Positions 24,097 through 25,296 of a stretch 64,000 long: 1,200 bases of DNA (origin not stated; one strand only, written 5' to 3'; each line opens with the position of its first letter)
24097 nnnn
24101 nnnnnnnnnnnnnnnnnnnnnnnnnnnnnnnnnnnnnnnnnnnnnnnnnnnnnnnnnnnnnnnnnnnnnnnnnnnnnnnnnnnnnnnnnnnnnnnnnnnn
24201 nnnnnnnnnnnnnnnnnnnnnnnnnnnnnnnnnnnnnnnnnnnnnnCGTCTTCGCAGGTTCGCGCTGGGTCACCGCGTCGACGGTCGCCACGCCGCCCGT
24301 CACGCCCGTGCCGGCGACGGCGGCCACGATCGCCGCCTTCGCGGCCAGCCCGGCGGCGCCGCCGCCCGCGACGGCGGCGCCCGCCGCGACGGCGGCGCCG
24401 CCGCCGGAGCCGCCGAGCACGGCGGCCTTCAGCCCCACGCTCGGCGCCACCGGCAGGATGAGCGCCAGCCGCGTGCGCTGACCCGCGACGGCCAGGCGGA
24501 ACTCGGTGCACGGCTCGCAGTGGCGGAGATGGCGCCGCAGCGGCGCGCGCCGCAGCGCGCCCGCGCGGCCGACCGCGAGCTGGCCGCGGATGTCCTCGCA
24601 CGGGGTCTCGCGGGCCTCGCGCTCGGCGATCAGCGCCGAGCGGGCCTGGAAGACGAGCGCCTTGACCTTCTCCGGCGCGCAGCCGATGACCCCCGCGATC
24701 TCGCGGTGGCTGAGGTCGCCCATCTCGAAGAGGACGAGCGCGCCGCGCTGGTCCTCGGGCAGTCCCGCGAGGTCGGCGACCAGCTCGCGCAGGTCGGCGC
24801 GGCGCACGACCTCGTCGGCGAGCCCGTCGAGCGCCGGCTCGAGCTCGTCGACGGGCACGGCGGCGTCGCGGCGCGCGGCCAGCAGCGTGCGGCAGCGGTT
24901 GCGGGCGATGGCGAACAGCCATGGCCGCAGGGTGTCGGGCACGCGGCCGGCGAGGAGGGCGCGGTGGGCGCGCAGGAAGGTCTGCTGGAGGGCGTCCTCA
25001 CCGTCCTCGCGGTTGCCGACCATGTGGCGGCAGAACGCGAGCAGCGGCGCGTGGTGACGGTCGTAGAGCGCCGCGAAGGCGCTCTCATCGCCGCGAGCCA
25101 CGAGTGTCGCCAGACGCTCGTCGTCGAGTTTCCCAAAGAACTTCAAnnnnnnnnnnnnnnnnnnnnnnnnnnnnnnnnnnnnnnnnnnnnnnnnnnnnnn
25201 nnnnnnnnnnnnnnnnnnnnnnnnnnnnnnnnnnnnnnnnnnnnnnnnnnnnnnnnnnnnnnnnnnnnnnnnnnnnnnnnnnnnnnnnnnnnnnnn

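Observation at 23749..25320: ECF sigma factor covalently fused to a zinc-finger anti-sigma domain, TM region and (PEPT)n tail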

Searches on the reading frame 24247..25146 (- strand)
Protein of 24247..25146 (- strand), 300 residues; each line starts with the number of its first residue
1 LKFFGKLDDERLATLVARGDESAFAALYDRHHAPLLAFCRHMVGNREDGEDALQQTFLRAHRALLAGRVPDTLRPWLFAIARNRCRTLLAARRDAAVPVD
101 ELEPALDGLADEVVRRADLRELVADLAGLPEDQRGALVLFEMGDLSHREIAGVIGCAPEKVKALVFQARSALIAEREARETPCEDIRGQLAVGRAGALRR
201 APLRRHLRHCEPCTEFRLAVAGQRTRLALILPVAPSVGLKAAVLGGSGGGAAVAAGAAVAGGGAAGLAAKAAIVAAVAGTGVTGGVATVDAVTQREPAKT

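Call 27: find_related_loci(query=A1, collection=genome_contigs, flank=6000)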
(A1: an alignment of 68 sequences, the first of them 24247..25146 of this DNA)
Query A1 (300 aa) in genome_contigs; peptide patterns used: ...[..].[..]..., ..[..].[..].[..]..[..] (x = any residue, [..] = any of these).
382 stretches matched a pattern; 333 encode a relative of the query (tblastn E <= 1e-3); the best 80 are kept; 80 distinct loci.
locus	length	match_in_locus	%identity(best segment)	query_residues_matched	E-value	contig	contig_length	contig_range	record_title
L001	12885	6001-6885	99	6-300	0e+0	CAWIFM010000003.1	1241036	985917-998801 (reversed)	MAG: uncultured Solirubrobacteraceae bacterium isolate MFD03602.bin.1.61 genome assembly, contig: contig_3320, whole gen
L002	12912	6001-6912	79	4-300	6e-133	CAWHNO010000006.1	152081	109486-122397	MAG: uncultured Solirubrobacteraceae bacterium isolate MFD04850.bin.2.219 genome assembly, contig: contig_149219, whole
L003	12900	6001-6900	69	6-299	2e-120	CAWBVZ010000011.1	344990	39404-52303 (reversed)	MAG: uncultured Solirubrobacteraceae bacterium isolate MFD03602.bin.1.67 genome assembly, contig: contig_5875, whole gen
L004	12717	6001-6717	77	6-244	1e-118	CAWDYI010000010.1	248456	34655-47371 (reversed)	MAG: uncultured Solirubrobacteraceae bacterium isolate MFD04935.bin.2.101 genome assembly, contig: contig_30769, whole g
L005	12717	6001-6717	76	6-244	2e-116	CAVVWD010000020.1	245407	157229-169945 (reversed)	MAG: uncultured Thermoleophilaceae bacterium isolate MFD08497.bin.1.25 genome assembly, contig: contig_3136, whole genom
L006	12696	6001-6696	77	13-244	2e-113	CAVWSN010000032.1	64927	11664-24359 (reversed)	MAG: uncultured Thermoleophilaceae bacterium isolate MFD05454.bin.2.130 genome assembly, contig: contig_61136, whole gen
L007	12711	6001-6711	72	4-240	1e-110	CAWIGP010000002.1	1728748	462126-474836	MAG: uncultured Solirubrobacteraceae bacterium isolate MFD05454.bin.2.299 genome assembly, contig: contig_17256, whole g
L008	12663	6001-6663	78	23-244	9e-109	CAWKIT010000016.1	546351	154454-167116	MAG: uncultured Solirubrobacteraceae bacterium isolate MFD02840.bin.2.171 genome assembly, contig: contig_3125, whole ge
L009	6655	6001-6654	78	13-230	9e-109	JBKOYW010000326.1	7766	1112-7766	MAG: Actinomycetota bacterium isolate GB_HAYS_MAG_00050 GB_HAYS_000001115917, whole genome shotgun sequence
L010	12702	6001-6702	74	6-239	4e-108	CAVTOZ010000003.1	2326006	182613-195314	MAG: uncultured Solirubrobacteraceae bacterium isolate MFD00822.bin.1.131 genome assembly, contig: contig_48999, whole g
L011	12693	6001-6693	72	6-236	4e-108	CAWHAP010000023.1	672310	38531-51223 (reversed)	MAG: uncultured Solirubrobacteraceae bacterium isolate MFD04212.bin.3.470 genome assembly, contig: contig_8072, whole ge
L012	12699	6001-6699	72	8-240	2e-105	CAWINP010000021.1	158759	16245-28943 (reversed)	MAG: uncultured Solirubrobacteraceae bacterium isolate MFD04944.bin.2.106 genome assembly, contig: contig_59959, whole g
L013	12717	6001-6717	71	6-244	1e-105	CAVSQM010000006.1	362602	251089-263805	MAG: uncultured Solirubrobacteraceae bacterium isolate MFD05747.bin.3.196 genome assembly, contig: contig_25342, whole g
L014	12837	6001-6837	67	8-279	4e-105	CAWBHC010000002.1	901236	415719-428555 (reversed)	MAG: uncultured Thermoleophilaceae bacterium isolate MFD06229.bin.4.101 genome assembly, contig: contig_12361, whole gen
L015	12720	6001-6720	68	4-243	7e-103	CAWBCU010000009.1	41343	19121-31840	MAG: uncultured Solirubrobacterales bacterium isolate MFD02840.bin.2.122 genome assembly, contig: contig_144674, whole g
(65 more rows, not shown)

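Call 31: predict_structure(alignment_id=A1)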
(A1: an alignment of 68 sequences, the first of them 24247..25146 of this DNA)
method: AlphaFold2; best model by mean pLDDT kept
length: 300 residues; sequences in the alignment: 68
mean_pLDDT: 81.6   pTM: 0.48
mean pLDDT of the five models: 81.6, 80.7, 79.5, 78.5, 76.1
residues with pLDDT >= 90: 185; 70-90: 34; 50-70: 34; < 50: 47
segments of 3 or more residues with pLDDT < 50: 249-270, 277-296
pLDDT, mean of each block of 10 residues (from residue 1): 89 98 97 98 96 98 97 97 97 77 62 87 95 98 96 98 97 93 94 81 91 95 89 57 57 40 42 48 39 44
secondary structure, 60 per line:
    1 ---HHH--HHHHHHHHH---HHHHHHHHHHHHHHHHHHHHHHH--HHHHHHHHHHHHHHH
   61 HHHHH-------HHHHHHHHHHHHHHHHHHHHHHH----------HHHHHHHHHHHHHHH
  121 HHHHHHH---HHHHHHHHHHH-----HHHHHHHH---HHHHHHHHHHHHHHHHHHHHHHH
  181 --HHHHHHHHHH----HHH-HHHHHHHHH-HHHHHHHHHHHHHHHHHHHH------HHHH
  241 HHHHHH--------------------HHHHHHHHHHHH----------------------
elements in order: H9-17 H21-43 H46-65 H73-95 H106-127 H131-141 H147-154 H158-180 H183-192 H201-209 H211-230 H237-246 H267-278

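Call 36: fold_search(model_id=the predicted structure, library=pdb)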
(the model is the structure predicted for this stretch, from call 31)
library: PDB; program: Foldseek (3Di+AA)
matches with E <= 10: 205; with E <= 0.001: 27
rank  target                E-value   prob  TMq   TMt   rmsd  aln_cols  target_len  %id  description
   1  8z6g_D                1.6e-06  1.00  0.27  0.46  10.3       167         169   32  the AlgU-MucAcyto complex structure in Pseudomonas aeruginosa (released 2024-05-08)
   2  8z6g_B                2.3e-06  1.00  0.27  0.47  10.3       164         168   30  the AlgU-MucAcyto complex structure in Pseudomonas aeruginosa (released 2024-05-08)
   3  1or7_A                2.6e-06  1.00  0.27  0.44  11.2       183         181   29  Crystal Structure of Escherichia coli sigmaE with the Cytoplasmic Domain of its Anti-sigma RseA (released 2003-04-15)
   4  6in7_B                3.1e-06  1.00  0.27  0.46  10.0       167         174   30  Crystal structure of AlgU in complex with MucA(cyto) (released 2019-07-24)
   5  9m9e_F                3.6e-06  1.00  0.23  0.39  17.1       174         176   28  Structural Basis of Pausing During Transcription Initiation in Mycobacterium tuberculosis (released 2026-01-14)
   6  6jbq_F                5.4e-06  1.00  0.28  0.44  22.1       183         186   28  CryoEM structure of Escherichia coli sigmaE transcription initiation complex containing 5nt of RNA (released 2019-05-29)
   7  1or7_B                6.0e-06  1.00  0.27  0.47  10.2       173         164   28  Crystal Structure of Escherichia coli sigmaE with the Cytoplasmic Domain of its Anti-sigma RseA (released 2003-04-15)
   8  5wur_A                8.9e-06  1.00  0.27  0.51  11.1       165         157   24  Crystal structure of SigW in complex with its anti-sigma RsiW, an oxdized form (released 2017-03-29)
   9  5wuq_A                1.1e-05  1.00  0.27  0.50  10.8       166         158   23  Crystal structure of SigW in complex with its anti-sigma RsiW, a zinc binding form (released 2017-03-29)
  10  5wuq_B                1.5e-05  1.00  0.27  0.51  11.1       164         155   23  Crystal structure of SigW in complex with its anti-sigma RsiW, a zinc binding form (released 2017-03-29)
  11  7qh5_B                3.5e-05  1.00  0.26  0.25  15.9       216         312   27  The crystal structure of the sigma factor SigG1 from Streptomyces tsukubaensis NRRL18488 (released 2022-12-21)
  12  4cxf_A                4.9e-05  1.00  0.27  0.50  10.3       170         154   29  Structure of CnrH in complex with the cytosolic domain of CnrY (released 2014-04-30)
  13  9n9q_C                8.5e-05  1.00  0.25  0.29  23.6       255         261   12  Cryo-EM structure of the RNA-guided transcription complex (released 2025-12-24)
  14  5zx2_F                9.9e-05  1.00  0.22  0.35  20.2       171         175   24  Mycobacterium tuberculosis RNA polymerase transcription initiation complex with ECF sigma factor sigma H and 7nt RNA (released 2019-03-20)
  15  6kon_F                1.0e-04  1.00  0.21  0.34  20.9       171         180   23  Mycobacterium tuberculosis initial transcription complex comprising sigma H and 5'-OH RNA of 5 nt (released 2020-03-11)
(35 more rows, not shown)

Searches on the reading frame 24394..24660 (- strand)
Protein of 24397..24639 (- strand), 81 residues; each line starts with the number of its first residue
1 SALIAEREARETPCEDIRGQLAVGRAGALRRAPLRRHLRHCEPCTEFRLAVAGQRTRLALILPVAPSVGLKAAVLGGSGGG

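Call 5: search_protein_families(library=pfam, proteins=[window:24440-24660:-], max_evalue=10)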
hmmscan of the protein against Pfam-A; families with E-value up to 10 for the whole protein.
window:24440-24660:- (73 aa): 1 family
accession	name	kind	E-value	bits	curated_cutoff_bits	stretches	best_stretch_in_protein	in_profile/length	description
PF13490.11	zf-HC2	-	0.054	14.1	22.2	1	34-51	17-34/35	Putative zinc-finger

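Call 37: search_solved_structures(query=A2, max_evalue=10, show_alignments=4)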
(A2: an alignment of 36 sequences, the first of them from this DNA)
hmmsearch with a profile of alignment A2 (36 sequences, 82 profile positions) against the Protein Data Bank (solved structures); distinct sequences matched with E-value up to 10: 4.
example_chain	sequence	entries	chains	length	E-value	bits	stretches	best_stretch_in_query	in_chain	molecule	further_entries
6mpx_A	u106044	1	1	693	0.19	14.9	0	27-45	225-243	fusion protein of non-collagenous domains of collagen type IV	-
5wuq_C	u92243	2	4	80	0.76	12.9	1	33-60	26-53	Anti-sigma-W factor RsiW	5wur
8uxz_D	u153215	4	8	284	2.1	11.5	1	26-55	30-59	Acetyl-coenzyme A carboxylase carboxyl transferase subunit beta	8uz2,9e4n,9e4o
2f9y_B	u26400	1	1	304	2.3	11.4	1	26-55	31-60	Acetyl-coenzyme A carboxylase carboxyl transferase subunit beta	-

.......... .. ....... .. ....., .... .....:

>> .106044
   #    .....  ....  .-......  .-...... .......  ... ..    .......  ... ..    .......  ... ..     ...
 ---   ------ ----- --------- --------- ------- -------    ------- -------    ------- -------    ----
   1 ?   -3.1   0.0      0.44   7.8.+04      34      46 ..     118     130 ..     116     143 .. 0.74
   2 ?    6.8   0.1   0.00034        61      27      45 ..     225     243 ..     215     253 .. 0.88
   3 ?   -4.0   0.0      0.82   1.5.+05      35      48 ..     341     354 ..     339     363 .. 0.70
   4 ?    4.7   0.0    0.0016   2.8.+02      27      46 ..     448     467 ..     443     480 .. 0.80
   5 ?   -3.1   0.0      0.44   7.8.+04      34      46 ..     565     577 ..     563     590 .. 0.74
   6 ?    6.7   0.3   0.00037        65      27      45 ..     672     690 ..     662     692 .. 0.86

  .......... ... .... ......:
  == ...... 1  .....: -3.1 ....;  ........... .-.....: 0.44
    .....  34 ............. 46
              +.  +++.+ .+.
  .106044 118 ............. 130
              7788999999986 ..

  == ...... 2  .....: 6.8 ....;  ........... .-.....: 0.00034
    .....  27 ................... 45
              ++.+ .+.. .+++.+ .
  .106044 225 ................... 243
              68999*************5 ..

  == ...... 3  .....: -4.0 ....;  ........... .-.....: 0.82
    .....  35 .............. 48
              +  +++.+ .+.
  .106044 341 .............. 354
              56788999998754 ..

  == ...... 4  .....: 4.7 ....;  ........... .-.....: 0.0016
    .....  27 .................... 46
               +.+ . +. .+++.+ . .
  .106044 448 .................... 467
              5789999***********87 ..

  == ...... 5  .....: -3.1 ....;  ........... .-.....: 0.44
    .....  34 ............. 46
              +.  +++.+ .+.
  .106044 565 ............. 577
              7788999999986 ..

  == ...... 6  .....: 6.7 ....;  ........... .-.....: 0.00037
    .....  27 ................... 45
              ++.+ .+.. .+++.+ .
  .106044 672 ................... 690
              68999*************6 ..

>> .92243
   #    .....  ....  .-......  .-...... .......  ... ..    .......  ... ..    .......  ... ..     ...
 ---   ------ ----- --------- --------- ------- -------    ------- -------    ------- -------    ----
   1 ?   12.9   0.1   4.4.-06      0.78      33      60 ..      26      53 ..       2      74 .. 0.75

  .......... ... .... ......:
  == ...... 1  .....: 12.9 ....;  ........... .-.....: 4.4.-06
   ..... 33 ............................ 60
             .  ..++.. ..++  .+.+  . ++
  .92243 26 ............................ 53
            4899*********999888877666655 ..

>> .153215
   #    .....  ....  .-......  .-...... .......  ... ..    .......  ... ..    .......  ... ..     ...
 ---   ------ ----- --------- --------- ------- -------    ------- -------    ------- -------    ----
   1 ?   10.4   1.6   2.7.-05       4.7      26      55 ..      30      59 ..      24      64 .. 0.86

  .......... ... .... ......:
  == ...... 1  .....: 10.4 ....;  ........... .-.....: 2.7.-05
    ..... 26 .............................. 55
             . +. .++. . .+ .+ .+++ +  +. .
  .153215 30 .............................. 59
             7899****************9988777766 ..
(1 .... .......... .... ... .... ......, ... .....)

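Call 38: search_protein_families(library=pfam, alignment_id=A2, max_evalue=1)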
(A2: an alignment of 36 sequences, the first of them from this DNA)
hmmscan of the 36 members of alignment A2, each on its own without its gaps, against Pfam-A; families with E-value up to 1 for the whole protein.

A. member 1, seq(82 aa): 1 family
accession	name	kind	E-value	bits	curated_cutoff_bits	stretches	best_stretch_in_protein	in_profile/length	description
PF13490.11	zf-HC2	-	0.076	13.6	22.2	1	27-44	17-34/35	Putative zinc-finger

B. families by the number of members that match (of 36 scanned): 5 families
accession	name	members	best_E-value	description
PF13490.11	zf-HC2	29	0.0021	Putative zinc-finger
PF22618.1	RskA_N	5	0.11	Anti-sigma-K factor RskA, N-terminal domain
PF12808.12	Mto2_bdg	2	0.039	Micro-tubular organiser Mto1 C-term Mto2-binding region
PF01498.24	HTH_Tnp_Tc3_2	1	0.026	Transposase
PF17848.7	Zn_ribbon_ACC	1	0.046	Acetyl-CoA carboxylase zinc finger domain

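Call 45: predict_structure(alignment_id=A3)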
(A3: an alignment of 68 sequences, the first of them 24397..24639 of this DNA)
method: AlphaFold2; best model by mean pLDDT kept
length: 81 residues; sequences in the alignment: 68
mean_pLDDT: 64.9   pTM: 0.45
mean pLDDT of the five models: 64.9, 62.5, 62.4, 62.0, 60.1
residues with pLDDT >= 90: 0; 70-90: 35; 50-70: 28; < 50: 18
segments of 3 or more residues with pLDDT < 50: 65-81
pLDDT, mean of each block of 10 residues (from residue 1): 57 73 66 79 84 69 49 44 39
secondary structure, 60 per line:
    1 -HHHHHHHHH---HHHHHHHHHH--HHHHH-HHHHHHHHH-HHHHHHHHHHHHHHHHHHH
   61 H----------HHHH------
elements in order: H2-10 H14-23 H26-30 H32-40 H42-61 H72-75

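Call 51: fold_search(model_id=the predicted structure, library=pdb)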
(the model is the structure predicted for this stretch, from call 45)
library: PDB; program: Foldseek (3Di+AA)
matches with E <= 10: 0; with E <= 0.001: 0
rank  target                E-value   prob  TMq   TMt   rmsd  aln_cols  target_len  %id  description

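Call 77: search_protein_representatives(protein=window:24397-24639:-)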
Query: 81 residues. Proteins with E-value up to 0.001 (for the whole library): 1115; up to 1e-10: 543; up to 1e-30: 2. The best 150 are listed.
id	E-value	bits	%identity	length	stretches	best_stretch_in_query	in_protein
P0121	5.2e-43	160.4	100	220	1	1-81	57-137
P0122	6.1e-38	144.3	91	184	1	2-81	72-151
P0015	2.1e-26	107.6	74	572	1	2-79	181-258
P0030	8.7e-26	105.6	69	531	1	2-79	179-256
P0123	1.1e-25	105.3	73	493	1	1-79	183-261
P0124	4.7e-25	103.3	68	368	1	2-81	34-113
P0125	2.8e-24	100.8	68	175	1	3-80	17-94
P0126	3.1e-24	100.7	65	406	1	3-79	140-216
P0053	1.2e-23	98.8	68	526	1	1-80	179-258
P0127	1.4e-23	98.6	68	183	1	3-79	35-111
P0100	1.5e-23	98.5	67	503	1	1-79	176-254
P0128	1.5e-23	98.5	65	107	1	3-80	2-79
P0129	1.6e-23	98.4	66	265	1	2-81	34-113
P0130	1.6e-23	98.4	68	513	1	3-81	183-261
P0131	2.1e-23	98.1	67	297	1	3-80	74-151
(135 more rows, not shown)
